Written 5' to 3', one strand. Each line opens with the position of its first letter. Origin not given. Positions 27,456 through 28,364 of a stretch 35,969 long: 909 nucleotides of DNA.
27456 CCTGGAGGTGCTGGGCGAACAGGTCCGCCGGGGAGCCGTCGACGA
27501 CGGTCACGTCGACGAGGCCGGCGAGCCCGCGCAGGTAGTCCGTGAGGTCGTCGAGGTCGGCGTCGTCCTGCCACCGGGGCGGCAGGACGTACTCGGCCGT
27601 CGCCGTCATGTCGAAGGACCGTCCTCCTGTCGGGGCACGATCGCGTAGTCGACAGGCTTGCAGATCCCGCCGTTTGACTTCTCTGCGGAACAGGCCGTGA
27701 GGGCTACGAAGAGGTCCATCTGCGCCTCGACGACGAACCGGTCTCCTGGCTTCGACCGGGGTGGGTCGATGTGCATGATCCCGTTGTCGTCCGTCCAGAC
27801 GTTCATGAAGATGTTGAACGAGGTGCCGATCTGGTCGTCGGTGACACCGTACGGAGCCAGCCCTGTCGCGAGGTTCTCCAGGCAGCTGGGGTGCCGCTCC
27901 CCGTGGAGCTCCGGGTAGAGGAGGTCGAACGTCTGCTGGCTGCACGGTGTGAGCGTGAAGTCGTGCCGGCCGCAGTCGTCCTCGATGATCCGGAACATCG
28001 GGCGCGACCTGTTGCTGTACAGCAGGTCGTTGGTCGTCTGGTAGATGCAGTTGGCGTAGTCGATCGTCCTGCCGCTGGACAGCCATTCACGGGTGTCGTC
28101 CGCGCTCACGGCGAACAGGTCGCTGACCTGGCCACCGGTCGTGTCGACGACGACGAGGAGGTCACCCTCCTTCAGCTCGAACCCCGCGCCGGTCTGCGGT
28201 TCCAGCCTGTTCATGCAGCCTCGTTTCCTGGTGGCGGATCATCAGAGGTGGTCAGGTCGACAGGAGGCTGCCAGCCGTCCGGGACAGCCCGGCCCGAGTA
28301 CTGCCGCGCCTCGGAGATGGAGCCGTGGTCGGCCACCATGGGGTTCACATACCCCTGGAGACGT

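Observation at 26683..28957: Translationally coupled YqcI/YcgG - DUF1989 - membrane GT2 operon: candidate undescribed pathway linking guanidine-type N chemistry to an envelope glycosyltransferase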

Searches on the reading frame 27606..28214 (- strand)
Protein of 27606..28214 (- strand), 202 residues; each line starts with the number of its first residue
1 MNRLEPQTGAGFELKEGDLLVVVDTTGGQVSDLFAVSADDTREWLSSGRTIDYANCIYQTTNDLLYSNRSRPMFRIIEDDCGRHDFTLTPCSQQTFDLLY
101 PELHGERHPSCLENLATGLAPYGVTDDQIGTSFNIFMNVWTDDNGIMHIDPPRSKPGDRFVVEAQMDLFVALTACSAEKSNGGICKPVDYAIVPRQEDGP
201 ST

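Call 3: search_protein_families(library=pfam, proteins=[window:27606-28214:-], max_evalue=0.01)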
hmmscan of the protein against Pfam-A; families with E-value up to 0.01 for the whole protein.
window:27606-28214:- (202 aa): 1 family
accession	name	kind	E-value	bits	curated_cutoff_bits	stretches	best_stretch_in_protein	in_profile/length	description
PF09347.15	DUF1989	-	2.5e-50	170.9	27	1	3-168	2-167/168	Domain of unknown function (DUF1989)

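Call 4: search_protein_families(library=ncbifam, proteins=[window:27606-28214:-], max_evalue=0.01)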
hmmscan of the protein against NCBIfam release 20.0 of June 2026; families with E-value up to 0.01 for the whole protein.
window:27606-28214:- (202 aa): 3 families
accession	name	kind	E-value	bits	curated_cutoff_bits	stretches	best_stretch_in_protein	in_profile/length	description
TIGR03424.1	urea_degr_1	equivalog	2.6e-28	99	284.7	1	13-176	17-179/198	urea amidolyase associated protein UAAP2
NF053776.1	TmaoDeMthMsil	equivalog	1.1e-23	83.7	1100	1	3-178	168-345/763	trimethylamine N-oxide demethylase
TIGR03425.1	urea_degr_2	hypoth_equivalog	1.9e-20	73.1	205.95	1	13-175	16-183/233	urea amidolyase associated protein UAAP1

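Call 25: find_homologous_proteins(query=window:27606-28214:-, max_evalue=0.00001)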
Query window:27606-28214:- (202 aa): 4961 proteins with E <= 0.00001 among 5085 candidates; the best 120 are listed.
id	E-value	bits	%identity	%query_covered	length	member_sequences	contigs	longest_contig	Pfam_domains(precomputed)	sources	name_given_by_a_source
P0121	7.4e-131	452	96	100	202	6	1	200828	PF09347.16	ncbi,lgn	-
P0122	4.6e-113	394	82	99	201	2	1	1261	PF09347.16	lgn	-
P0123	7.1e-109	380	81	98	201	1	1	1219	PF09347.16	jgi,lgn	jgi:uncharacterized protein YcgI (DUF1989 family)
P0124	4.0e-107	375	84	94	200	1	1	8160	PF09347.16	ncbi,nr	ncbi:MAG TPA: urea carboxylase-associated family protein [Propionibacteriaceae bacterium]|nr:urea ca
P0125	1.0e-106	373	79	99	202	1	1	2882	PF09347.16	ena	-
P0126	1.9e-101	356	77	98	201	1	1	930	PF09347.16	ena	-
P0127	3.8e-101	355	75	98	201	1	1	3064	PF09347.16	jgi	jgi:uncharacterized protein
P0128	1.4e-99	350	76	96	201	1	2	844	PF09347.16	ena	-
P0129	1.7e-97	343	76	96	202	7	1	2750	PF09347.16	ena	-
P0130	1.6e-96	340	76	96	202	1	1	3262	PF09347.16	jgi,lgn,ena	-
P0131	8.1e-96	338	73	97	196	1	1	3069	PF09347.16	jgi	-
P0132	1.4e-94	334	71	98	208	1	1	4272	PF09347.16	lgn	-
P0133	1.0e-93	331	72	97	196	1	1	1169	PF09347.16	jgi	-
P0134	3.1e-93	329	73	97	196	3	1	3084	PF09347.16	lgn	-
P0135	9.0e-93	328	73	95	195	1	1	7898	PF09347.16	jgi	jgi:uncharacterized protein YcgI (DUF1989 family)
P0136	1.6e-92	327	70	97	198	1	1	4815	PF09347.16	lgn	-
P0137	2.3e-92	326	71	99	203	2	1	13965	PF09347.16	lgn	-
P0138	2.3e-92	326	71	96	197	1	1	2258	PF09347.16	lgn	-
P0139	2.9e-92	326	73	96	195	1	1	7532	PF09347.16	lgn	-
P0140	4.6e-92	325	73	95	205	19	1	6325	PF09347.16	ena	-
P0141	5.7e-92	325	73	96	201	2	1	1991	PF09347.16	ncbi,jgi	jgi:uncharacterized protein YcgI (DUF1989 family)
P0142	8.3e-92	325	71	96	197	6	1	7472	PF09347.16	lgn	-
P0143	1.1e-91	324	72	96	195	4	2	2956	PF09347.16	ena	-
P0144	2.1e-91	323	70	97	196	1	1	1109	PF09347.16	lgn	-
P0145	2.4e-91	323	72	95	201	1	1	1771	PF09347.16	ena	-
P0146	2.4e-91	323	70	97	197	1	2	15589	PF09347.16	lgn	-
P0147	2.9e-91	323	72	96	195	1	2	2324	PF09347.16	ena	-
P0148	4.2e-91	322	72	96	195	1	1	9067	PF09347.16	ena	-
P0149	8.1e-91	321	72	96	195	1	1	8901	PF09347.16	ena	-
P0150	1.1e-90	321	72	96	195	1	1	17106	PF09347.16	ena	-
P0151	1.1e-90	321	71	96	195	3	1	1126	PF09347.16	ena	-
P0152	1.4e-90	320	72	95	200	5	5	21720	PF09347.16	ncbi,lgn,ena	-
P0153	1.5e-90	320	72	96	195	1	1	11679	PF09347.16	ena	-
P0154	2.9e-90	319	72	97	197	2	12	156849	PF09347.16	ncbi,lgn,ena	-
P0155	5.0e-90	319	71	96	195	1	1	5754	PF09347.16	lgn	-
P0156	5.8e-90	318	72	95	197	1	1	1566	PF09347.16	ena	-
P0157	6.4e-90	318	71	95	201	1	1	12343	PF09347.16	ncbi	-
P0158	6.8e-90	318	70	95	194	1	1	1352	PF09347.16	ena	-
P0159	9.5e-90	318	70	96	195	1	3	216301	PF09347.16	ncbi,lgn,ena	-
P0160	1.4e-89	317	71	96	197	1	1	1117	PF09347.16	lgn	-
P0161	1.6e-89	317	71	95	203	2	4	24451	PF09347.16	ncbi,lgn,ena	-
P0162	1.8e-89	317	71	95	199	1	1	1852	PF09347.16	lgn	-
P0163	2.5e-89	316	71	95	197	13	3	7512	PF09347.16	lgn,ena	-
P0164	2.5e-89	316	72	96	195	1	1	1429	PF09347.16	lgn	-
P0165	2.7e-89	316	70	95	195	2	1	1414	PF09347.16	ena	-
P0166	3.9e-89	316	70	95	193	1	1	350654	PF09347.16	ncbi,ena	-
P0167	1.3e-88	314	71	95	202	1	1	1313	PF09347.16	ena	-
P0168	1.3e-88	314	70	95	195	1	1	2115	PF09347.16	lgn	-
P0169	1.6e-88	314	71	96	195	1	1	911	PF09347.16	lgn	-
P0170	1.7e-88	314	69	95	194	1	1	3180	PF09347.16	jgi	jgi:hypothetical protein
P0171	2.0e-88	313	72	95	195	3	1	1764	PF09347.16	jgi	jgi:uncharacterized protein YcgI (DUF1989 family)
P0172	2.7e-88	313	69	95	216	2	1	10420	PF09347.16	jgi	jgi:uncharacterized protein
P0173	2.9e-88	313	71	95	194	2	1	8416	PF09347.16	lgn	-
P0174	3.0e-88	313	71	96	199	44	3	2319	PF09347.16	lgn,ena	-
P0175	3.7e-88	313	70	96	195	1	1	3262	PF09347.16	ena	-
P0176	3.7e-88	313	71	95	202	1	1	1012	PF09347.16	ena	-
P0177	4.0e-88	312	71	96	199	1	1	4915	PF09347.16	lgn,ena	-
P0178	5.4e-88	312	70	95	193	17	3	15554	PF09347.16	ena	-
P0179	5.7e-88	312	70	96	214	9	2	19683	PF09347.16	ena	-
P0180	6.0e-88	312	72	95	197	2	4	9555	PF09347.16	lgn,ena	-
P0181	7.2e-88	312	69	95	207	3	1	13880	PF09347.16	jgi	jgi:uncharacterized protein YcgI (DUF1989 family)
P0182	7.6e-88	312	70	95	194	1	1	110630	PF09347.16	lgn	-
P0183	8.8e-88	311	70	95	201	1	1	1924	PF09347.16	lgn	-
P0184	1.0e-87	311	69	95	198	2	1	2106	PF09347.16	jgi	jgi:uncharacterized protein YcgI (DUF1989 family)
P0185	1.1e-87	311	70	95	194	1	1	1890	PF09347.16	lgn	-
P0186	1.3e-87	311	69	96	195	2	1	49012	PF09347.16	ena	-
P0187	1.5e-87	311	69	95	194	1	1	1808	PF09347.16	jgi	jgi:uncharacterized protein YcgI (DUF1989 family)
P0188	1.6e-87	311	71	95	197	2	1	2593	PF09347.16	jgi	jgi:uncharacterized protein YcgI (DUF1989 family)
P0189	1.6e-87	311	72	95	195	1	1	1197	PF09347.16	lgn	-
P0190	1.7e-87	310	70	95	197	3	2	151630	PF09347.16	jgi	jgi:uncharacterized protein YcgI (DUF1989 family)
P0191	1.7e-87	310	70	95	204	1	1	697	PF09347.16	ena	-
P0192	1.9e-87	310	70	95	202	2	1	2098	PF09347.16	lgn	-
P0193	1.9e-87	310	69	96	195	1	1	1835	PF09347.16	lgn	-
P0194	1.9e-87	310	67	97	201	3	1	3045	PF09347.16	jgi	jgi:uncharacterized protein YcgI (DUF1989 family)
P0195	2.0e-87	310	70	96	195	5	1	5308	PF09347.16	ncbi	-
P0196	2.0e-87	310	71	95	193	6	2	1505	PF09347.16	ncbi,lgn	-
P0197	2.1e-87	310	70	95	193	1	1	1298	PF09347.16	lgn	-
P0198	2.4e-87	310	70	96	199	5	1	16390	PF09347.16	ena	-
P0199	2.4e-87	310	71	95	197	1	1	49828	PF09347.16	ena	-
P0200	2.6e-87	310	70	95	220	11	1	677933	PF09347.16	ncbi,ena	-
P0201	2.7e-87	310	69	99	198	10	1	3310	PF09347.16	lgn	-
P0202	3.0e-87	310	70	95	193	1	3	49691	PF09347.16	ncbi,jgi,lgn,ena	-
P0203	3.2e-87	310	70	95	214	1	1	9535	PF09347.16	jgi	jgi:uncharacterized protein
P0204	3.6e-87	309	71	95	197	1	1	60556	PF09347.16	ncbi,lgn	-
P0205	3.9e-87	309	71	95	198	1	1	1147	PF09347.16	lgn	-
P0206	4.0e-87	309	69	95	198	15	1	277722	PF09347.16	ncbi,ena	-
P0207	4.1e-87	309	70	95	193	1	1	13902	PF09347.16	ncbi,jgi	-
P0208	5.8e-87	309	69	97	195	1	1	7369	PF09347.16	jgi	jgi:uncharacterized protein YcgI (DUF1989 family)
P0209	5.9e-87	309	71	94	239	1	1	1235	PF09347.16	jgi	jgi:uncharacterized protein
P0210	6.3e-87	309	69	95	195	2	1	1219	PF09347.16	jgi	-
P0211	6.7e-87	308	70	95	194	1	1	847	PF09347.16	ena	-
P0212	7.7e-87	308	70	95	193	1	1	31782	PF09347.16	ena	-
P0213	8.7e-87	308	69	96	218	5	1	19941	PF09347.16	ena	-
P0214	9.2e-87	308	67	96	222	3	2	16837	PF09347.16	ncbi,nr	ncbi:MAG: urea carboxylase-associated family protein [Candidatus Nanopelagicales bacterium]|nr:urea 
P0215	9.2e-87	308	69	95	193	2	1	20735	PF09347.16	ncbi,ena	-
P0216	1.0e-86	308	69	95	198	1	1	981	PF09347.16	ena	-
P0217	1.0e-86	308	70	96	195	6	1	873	PF09347.16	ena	-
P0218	1.1e-86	308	69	95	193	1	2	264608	PF09347.16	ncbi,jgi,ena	-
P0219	1.1e-86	308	70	96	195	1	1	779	PF09347.16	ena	-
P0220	1.2e-86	308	69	95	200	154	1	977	PF09347.16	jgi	jgi:uncharacterized protein YcgI (DUF1989 family)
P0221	1.3e-86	308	69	96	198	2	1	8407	PF09347.16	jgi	jgi:uncharacterized protein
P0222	1.3e-86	308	70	95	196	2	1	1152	PF09347.16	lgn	-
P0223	1.4e-86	307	70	95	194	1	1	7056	PF09347.16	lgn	-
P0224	1.5e-86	307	69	95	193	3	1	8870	PF09347.16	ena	-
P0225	1.5e-86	307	71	95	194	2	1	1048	PF09347.16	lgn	-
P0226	1.5e-86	307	69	95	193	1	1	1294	PF09347.16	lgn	-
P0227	1.5e-86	307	69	95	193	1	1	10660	PF09347.16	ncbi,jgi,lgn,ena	-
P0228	1.5e-86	307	69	95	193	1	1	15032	PF09347.16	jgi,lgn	-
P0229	1.7e-86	307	69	97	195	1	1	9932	PF09347.16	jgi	jgi:uncharacterized protein YcgI (DUF1989 family)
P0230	1.8e-86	307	69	95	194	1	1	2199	PF09347.16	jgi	jgi:uncharacterized protein YcgI (DUF1989 family)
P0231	1.9e-86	307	70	95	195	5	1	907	PF09347.16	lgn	-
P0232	2.0e-86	307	70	95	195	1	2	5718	PF09347.16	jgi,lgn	-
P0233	2.1e-86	307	70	95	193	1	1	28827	PF09347.16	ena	-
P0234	2.3e-86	307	69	95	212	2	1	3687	PF09347.16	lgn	-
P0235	2.5e-86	307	67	97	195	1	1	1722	PF09347.16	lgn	-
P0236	2.5e-86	307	67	99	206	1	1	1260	PF09347.16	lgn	-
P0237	2.8e-86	306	70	95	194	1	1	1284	PF09347.16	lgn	-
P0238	2.8e-86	306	69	95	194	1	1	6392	PF09347.16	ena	-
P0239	2.8e-86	306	68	97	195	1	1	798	PF09347.16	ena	-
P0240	2.8e-86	306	68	95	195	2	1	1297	PF09347.16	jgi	-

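Call 27: find_encoding_contigs(protein=P0200, flank=8000, max_places=2)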
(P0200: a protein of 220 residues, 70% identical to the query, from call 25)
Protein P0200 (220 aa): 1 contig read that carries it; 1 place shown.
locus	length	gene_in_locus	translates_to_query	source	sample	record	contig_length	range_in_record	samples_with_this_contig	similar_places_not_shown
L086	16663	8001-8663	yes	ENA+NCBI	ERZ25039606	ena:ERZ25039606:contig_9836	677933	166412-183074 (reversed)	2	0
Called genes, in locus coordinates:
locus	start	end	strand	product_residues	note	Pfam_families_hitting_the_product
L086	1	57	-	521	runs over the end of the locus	-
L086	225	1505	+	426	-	PF00202:Aminotran_3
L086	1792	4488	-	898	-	PF00690:Cation_ATPase_N, PF00122:E1-E2_ATPase, PF00702:Hydrolase, PF13246:Cation_ATPase, PF00689:Cation_ATPase_C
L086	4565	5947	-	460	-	PF01425:Amidase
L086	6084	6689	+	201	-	PF03729:DUF308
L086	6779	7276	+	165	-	PF01814:Hemerythrin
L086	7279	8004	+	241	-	PF08892:YqcI_YcgG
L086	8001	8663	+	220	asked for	PF09347:DUF1989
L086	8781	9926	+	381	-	PF07510:GmrSD_C, PF05901:Excalibur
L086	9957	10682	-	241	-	PF01988:VIT1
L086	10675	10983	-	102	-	PF01329:Pterin_4a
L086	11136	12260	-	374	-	PF00005:ABC_tran, PF08352:oligo_HPY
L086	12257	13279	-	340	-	PF00005:ABC_tran, PF13304:AAA_21 (weak), PF08352:oligo_HPY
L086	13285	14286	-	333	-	PF12911:OppC_N, PF00528:BPD_transp_1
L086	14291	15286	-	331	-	PF19300:BPD_transp_1_N, PF00528:BPD_transp_1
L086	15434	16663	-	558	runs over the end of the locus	PF00496:SBP_bac_5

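Call 28: find_encoding_contigs(protein=P0166, flank=8000, max_places=2)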
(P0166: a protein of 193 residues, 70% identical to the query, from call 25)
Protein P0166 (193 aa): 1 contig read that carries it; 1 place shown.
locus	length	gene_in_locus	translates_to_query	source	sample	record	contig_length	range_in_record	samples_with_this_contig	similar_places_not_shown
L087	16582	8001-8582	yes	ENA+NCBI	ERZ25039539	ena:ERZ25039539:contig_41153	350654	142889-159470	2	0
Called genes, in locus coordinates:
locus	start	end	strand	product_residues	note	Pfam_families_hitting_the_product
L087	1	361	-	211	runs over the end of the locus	PF02660:G3P_acyltransf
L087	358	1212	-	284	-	PF02645:DegV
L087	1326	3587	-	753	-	PF00133:tRNA-synt_1 (faint), PF13603:tRNA-synt_1_2, PF08264:Anticodon_1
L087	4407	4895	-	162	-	PF14342:DUF4396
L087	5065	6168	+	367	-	PF01145:Band_7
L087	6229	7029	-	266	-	PF04542:Sigma70_r2, PF04539:Sigma70_r3 (faint), PF04545:Sigma70_r4, PF08281:Sigma70_r4_2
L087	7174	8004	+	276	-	PF08892:YqcI_YcgG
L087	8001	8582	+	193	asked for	PF09347:DUF1989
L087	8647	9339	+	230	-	PF13185:GAF_2 (faint), PF03861:ANTAR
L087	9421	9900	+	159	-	PF10604:Polyketide_cyc2 (weak)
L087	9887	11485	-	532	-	PF00070:Pyr_redox (faint), PF00890:FAD_binding_2 (faint), PF01266:DAO, PF01494:FAD_binding_3 (weak), PF01593:Amino_oxidase, PF03486:HI0933_like (faint), PF12831:FAD_oxidored (weak), PF13450:NAD_binding_8, +1 more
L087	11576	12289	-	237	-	PF00657:Lipase_GDSL, PF13472:Lipase_GDSL_2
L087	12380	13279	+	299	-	PF01545:Cation_efflux, PF16916:ZT_dimer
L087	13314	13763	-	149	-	PF09339:HTH_IclR (weak), PF01047:MarR, PF12802:MarR_2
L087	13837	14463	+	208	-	PF11716:MDMPI_N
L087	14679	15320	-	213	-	PF00300:His_Phos_1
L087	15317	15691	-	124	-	PF02410:RsfS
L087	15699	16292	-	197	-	PF01467:CTP_transf_like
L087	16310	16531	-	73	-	-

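Call 38: find_related_loci(query=A2, collection=metagenome_contigs, flank=4000)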
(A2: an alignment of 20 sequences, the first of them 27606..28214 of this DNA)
Query A2 (202 aa) in metagenome_contigs; peptide patterns used: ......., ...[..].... (x = any residue, [..] = any of these).
600 stretches matched a pattern (row limit reached: there are more); 567 encode a relative of the query (tblastn E <= 1e-3); the best 80 are kept; 80 distinct loci.
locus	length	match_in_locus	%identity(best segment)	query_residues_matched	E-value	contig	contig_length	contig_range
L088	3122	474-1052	76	1-193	2e-103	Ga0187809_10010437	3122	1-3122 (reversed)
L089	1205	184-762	70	1-194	3e-100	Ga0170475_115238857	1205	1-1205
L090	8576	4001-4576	71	1-192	3e-92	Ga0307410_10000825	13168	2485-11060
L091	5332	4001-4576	71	1-192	3e-92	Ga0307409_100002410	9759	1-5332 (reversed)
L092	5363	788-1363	70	1-192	2e-91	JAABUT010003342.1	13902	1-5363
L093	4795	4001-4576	69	1-192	2e-91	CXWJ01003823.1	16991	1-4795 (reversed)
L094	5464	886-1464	70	1-193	1e-90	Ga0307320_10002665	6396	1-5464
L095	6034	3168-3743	68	1-192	2e-90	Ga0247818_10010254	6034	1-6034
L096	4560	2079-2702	64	1-197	7e-90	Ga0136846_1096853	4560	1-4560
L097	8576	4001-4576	67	1-192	9e-89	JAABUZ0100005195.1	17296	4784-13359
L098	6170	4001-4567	69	4-192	2e-88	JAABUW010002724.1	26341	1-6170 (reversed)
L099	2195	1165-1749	68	1-195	4e-91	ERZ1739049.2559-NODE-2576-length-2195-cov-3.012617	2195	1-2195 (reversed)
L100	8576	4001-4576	67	1-192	2e-87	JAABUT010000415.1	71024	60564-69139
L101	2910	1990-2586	65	1-199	5e-88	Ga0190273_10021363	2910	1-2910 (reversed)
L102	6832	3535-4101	68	4-192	4e-86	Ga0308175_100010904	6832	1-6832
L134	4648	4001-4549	62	4-188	6e-69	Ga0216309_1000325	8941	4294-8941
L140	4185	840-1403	57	4-193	1e-68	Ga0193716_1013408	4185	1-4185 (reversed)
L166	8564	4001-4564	56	4-193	1e-66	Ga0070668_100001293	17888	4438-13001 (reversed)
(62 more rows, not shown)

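Call 42: search_solved_structures(query=A2, max_evalue=0.01, show_alignments=2)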
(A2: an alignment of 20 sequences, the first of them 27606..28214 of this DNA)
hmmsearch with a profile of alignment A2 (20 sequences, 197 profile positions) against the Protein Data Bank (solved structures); distinct sequences matched with E-value up to 0.01: 4.
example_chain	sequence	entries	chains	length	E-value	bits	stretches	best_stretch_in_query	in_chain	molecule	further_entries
3oru_A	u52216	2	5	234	5.2e-25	91.4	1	7-177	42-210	DUF1989 family protein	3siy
9q59_A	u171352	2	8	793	9e-23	84.1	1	3-180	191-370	trimethylamine N-oxide demethylase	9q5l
9q5a_A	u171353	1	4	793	1.5e-22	83.3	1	3-181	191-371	Trimethylamine N-oxide Demethylase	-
3di4_A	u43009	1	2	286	3.6e-15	59.3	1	6-192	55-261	Uncharacterized Protein DUF1989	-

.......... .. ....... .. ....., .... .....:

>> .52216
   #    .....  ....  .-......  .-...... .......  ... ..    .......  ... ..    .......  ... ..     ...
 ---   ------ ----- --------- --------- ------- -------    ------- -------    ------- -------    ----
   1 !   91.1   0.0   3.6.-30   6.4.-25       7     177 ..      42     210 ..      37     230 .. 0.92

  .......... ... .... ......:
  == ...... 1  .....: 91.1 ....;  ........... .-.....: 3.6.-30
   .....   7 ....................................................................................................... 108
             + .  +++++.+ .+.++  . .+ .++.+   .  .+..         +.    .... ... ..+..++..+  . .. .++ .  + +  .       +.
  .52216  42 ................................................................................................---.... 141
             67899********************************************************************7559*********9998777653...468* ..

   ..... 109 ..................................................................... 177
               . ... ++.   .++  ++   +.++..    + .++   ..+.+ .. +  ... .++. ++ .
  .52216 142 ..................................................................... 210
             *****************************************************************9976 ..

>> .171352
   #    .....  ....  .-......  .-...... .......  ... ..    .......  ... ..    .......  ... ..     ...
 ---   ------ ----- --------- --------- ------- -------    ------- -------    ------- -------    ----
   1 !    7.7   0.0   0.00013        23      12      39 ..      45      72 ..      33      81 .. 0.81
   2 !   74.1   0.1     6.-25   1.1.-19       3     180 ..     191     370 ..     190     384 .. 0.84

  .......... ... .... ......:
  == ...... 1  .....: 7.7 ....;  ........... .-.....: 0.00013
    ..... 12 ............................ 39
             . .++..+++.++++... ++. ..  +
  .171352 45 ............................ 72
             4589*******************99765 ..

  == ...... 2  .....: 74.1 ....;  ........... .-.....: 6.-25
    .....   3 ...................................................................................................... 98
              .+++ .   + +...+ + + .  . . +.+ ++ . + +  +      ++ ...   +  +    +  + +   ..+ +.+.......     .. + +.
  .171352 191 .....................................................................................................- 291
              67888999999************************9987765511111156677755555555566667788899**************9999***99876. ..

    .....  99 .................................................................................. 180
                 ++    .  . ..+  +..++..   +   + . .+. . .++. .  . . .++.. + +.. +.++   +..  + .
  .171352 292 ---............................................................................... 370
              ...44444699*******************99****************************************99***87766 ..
